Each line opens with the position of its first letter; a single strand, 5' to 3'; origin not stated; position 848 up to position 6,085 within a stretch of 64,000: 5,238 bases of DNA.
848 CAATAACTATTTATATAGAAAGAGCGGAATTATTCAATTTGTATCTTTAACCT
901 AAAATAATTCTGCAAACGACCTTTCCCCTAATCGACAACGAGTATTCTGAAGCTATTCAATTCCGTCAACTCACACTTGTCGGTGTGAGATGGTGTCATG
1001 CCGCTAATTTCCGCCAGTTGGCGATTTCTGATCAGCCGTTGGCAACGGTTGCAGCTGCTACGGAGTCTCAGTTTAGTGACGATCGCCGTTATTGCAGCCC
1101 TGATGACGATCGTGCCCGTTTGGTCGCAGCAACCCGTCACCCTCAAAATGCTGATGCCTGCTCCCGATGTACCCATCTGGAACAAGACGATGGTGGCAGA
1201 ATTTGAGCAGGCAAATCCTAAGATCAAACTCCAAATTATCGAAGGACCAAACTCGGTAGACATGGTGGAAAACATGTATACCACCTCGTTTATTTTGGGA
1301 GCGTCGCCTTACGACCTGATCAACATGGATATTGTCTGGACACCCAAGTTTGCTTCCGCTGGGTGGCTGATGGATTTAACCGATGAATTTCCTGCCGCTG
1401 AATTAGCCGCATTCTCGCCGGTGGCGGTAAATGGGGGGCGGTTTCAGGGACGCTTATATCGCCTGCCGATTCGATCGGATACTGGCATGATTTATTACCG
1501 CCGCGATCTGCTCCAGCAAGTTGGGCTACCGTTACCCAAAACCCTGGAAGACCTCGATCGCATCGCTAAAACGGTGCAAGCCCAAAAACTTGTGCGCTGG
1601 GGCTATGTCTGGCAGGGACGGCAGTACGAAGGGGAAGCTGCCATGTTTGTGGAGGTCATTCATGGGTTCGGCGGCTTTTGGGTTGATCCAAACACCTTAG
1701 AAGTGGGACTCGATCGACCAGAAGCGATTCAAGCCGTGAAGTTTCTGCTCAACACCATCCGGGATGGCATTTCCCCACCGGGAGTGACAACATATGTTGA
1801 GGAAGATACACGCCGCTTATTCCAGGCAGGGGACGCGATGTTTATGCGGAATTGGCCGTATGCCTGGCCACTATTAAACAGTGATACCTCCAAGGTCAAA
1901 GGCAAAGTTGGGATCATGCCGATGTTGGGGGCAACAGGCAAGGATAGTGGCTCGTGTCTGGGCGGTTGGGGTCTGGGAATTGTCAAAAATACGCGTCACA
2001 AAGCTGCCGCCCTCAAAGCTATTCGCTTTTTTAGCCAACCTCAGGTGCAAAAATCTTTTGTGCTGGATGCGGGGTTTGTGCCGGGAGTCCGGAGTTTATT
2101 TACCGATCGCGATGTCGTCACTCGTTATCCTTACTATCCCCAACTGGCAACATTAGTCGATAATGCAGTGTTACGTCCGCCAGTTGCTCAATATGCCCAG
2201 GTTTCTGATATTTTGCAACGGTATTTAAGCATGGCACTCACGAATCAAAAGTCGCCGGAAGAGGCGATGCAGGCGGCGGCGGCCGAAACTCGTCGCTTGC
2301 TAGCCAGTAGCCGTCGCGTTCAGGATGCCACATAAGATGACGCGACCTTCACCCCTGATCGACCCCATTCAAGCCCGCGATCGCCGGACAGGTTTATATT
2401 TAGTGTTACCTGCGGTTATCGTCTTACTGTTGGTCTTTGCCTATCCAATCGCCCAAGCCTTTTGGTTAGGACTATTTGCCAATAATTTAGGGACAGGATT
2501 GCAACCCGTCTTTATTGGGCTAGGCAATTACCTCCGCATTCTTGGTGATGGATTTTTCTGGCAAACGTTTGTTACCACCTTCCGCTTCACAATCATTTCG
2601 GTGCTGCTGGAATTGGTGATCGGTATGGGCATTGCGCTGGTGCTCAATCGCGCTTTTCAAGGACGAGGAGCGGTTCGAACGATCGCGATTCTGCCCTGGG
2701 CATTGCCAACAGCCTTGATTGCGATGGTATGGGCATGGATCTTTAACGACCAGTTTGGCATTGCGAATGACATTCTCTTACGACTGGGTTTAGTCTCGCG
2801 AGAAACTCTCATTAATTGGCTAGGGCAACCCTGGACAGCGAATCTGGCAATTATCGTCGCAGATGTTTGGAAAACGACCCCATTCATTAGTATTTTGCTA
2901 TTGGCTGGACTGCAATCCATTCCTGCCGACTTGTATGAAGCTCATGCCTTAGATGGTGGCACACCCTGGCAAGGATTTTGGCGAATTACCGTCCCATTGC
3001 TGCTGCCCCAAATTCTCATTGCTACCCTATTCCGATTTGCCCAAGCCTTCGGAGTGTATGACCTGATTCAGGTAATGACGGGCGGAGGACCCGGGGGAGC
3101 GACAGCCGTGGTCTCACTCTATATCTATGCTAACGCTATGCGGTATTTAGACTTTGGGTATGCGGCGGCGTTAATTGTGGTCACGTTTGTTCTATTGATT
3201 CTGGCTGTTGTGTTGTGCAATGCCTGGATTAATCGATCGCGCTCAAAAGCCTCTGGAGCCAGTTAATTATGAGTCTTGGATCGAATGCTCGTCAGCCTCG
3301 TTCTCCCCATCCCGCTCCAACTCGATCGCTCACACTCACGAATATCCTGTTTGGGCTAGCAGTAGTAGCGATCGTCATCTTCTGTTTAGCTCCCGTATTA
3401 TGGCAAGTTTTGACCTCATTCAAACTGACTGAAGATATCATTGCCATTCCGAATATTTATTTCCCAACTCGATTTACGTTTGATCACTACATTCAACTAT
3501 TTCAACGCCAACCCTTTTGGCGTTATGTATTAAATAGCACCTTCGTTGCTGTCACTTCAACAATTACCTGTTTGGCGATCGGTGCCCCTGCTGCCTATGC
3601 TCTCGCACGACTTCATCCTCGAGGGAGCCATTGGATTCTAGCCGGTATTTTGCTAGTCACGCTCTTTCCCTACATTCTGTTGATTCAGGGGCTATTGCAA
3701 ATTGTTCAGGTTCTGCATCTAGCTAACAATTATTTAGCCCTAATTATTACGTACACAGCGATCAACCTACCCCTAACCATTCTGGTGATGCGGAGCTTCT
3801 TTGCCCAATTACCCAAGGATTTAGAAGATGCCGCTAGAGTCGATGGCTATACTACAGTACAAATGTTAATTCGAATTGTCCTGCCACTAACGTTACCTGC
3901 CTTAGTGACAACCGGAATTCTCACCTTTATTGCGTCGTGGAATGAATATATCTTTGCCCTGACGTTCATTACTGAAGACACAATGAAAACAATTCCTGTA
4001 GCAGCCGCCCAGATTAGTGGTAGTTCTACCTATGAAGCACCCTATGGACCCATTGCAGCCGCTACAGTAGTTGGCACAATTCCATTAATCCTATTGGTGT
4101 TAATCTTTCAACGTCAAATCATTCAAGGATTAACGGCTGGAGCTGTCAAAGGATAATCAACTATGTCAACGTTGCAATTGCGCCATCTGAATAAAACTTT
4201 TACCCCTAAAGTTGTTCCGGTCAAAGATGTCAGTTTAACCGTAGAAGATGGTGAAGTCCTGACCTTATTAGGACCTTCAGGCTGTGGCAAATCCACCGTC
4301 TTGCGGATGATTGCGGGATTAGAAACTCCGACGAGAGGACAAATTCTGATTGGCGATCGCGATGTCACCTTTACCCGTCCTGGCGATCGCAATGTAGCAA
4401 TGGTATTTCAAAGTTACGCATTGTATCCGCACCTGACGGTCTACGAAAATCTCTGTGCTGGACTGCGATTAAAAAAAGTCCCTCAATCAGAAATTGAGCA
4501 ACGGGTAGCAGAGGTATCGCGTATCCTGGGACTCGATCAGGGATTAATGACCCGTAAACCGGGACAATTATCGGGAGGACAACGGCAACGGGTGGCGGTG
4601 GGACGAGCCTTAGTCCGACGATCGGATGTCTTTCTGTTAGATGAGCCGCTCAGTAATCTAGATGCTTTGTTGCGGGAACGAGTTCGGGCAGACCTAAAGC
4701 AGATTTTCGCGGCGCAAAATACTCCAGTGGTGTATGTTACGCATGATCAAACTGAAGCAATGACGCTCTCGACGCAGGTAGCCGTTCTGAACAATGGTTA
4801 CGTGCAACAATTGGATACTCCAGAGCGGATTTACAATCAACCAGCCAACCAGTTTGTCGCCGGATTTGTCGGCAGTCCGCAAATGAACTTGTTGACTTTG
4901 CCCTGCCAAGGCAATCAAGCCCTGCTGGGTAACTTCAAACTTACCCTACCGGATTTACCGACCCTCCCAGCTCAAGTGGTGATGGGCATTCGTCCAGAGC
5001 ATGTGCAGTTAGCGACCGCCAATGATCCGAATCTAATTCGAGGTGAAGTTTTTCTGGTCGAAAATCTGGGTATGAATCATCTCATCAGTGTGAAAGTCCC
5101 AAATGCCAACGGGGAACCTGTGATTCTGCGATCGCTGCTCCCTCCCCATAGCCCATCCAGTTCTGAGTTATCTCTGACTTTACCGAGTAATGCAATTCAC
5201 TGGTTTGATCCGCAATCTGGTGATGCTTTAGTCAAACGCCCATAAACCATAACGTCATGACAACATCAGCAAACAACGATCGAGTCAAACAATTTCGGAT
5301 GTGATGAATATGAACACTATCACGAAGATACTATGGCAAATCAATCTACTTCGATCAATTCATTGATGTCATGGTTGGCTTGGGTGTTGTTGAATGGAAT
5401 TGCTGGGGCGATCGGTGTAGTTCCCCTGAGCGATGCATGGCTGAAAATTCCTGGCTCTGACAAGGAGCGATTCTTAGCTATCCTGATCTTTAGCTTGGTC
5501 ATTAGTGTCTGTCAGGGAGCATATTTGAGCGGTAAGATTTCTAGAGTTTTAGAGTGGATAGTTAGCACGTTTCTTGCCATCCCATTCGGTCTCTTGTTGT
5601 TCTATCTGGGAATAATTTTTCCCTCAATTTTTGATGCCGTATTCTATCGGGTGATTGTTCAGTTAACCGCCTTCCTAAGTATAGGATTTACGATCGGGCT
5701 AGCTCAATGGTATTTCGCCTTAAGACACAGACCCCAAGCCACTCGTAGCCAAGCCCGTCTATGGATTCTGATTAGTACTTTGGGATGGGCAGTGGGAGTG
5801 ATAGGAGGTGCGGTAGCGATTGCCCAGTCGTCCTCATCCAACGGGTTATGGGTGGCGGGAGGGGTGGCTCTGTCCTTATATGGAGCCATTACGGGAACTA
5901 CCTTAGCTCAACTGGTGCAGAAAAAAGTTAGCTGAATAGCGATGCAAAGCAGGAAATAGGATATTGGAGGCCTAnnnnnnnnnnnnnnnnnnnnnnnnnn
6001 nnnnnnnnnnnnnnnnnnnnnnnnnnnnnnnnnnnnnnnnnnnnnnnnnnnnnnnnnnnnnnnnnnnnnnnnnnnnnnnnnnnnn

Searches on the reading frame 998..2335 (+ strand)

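Call 19: search_protein_families(library=pfam, proteins=[window:998-2335:+])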
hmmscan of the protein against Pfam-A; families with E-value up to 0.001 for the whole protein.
window:998-2335:+ (445 aa): 2 families
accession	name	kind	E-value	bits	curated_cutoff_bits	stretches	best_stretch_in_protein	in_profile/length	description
PF01547.30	SBP_bac_1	-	7.4e-41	141.6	26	1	65-352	13-307/307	Bacterial extracellular solute-binding protein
PF13416.11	SBP_bac_8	-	4e-23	83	27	1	65-376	2-273/279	Bacterial extracellular solute-binding protein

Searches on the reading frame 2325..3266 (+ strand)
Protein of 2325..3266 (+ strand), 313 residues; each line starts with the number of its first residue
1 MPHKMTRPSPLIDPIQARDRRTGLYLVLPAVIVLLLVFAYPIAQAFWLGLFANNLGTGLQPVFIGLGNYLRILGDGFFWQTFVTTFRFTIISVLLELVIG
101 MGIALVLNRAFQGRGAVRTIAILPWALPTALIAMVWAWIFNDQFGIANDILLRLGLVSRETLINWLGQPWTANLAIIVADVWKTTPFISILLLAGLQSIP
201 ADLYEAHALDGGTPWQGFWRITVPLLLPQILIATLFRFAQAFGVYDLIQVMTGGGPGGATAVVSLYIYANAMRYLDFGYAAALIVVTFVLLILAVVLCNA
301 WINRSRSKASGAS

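Call 19: search_protein_families(library=pfam, proteins=[window:2325-3266:+])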
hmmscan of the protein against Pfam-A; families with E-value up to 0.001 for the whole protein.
window:2325-3266:+ (313 aa): 1 family
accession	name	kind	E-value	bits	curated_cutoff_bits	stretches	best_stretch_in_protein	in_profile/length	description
PF00528.27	BPD_transp_1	-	2.8e-21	76.5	26.4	1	98-305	3-181/184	Binding-protein-dependent transport system inner membrane component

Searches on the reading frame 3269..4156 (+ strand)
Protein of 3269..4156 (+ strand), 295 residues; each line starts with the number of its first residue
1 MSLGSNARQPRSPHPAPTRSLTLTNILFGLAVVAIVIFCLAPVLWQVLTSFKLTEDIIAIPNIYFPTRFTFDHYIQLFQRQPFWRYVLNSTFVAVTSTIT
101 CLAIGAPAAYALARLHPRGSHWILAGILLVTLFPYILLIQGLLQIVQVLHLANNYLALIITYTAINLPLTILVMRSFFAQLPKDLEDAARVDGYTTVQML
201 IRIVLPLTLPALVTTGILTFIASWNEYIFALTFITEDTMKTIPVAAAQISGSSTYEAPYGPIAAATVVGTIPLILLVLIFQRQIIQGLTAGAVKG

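Call 19: search_protein_families(library=pfam, proteins=[window:3269-4156:+])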
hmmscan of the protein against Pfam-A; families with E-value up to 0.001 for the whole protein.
window:3269-4156:+ (295 aa): 1 family
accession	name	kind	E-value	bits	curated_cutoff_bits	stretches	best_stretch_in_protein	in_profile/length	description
PF00528.27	BPD_transp_1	-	2.3e-17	63.8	26.4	1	106-287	2-181/184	Binding-protein-dependent transport system inner membrane component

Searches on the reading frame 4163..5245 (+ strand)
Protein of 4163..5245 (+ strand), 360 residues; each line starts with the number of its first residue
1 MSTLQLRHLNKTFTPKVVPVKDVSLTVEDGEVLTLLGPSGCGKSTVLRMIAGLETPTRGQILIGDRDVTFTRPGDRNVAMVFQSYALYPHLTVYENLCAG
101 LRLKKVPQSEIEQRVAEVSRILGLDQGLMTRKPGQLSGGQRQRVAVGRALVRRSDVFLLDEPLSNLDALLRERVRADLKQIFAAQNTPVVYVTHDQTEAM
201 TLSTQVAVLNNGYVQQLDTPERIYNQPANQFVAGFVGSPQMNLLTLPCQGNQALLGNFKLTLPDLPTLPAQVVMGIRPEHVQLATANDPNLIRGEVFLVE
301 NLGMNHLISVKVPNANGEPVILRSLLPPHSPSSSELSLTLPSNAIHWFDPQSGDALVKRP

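Call 19: search_protein_families(library=pfam, proteins=[window:4163-5245:+])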
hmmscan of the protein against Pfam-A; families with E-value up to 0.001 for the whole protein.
window:4163-5245:+ (360 aa): 3 families
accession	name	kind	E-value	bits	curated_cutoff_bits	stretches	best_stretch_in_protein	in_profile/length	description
PF00005.33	ABC_tran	-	7.7e-36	124.1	25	1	20-163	1-136/137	ABC transporter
PF17912.7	OB_MalK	-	3.6e-09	37.8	27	1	237-281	1-53/53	MalK OB fold domain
PF08402.16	TOBE_2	-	2e-05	25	21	1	275-315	2-41/76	TOBE domain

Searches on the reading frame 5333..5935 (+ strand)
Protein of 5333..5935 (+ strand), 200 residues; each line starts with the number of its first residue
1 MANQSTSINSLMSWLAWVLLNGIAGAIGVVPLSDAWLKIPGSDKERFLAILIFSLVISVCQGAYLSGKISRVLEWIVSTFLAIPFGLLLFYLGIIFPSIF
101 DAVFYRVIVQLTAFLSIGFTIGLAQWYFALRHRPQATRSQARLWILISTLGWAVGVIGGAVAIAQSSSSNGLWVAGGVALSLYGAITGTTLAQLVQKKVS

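Call 19: search_protein_families(library=pfam, proteins=[window:5333-5935:+])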
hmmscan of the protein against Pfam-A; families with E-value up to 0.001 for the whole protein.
window:5333-5935:+ (200 aa): 0 families

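Call 45: search_protein_families(library=pfam, proteins=[window:5333-5935:+], max_evalue=1)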
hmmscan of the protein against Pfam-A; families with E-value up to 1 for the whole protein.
window:5333-5935:+ (200 aa): 1 family
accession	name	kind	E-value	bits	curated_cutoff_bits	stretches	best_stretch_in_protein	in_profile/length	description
PF12670.12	DUF3792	-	0.071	13.7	31.3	1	43-120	33-110/115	Protein of unknown function (DUF3792)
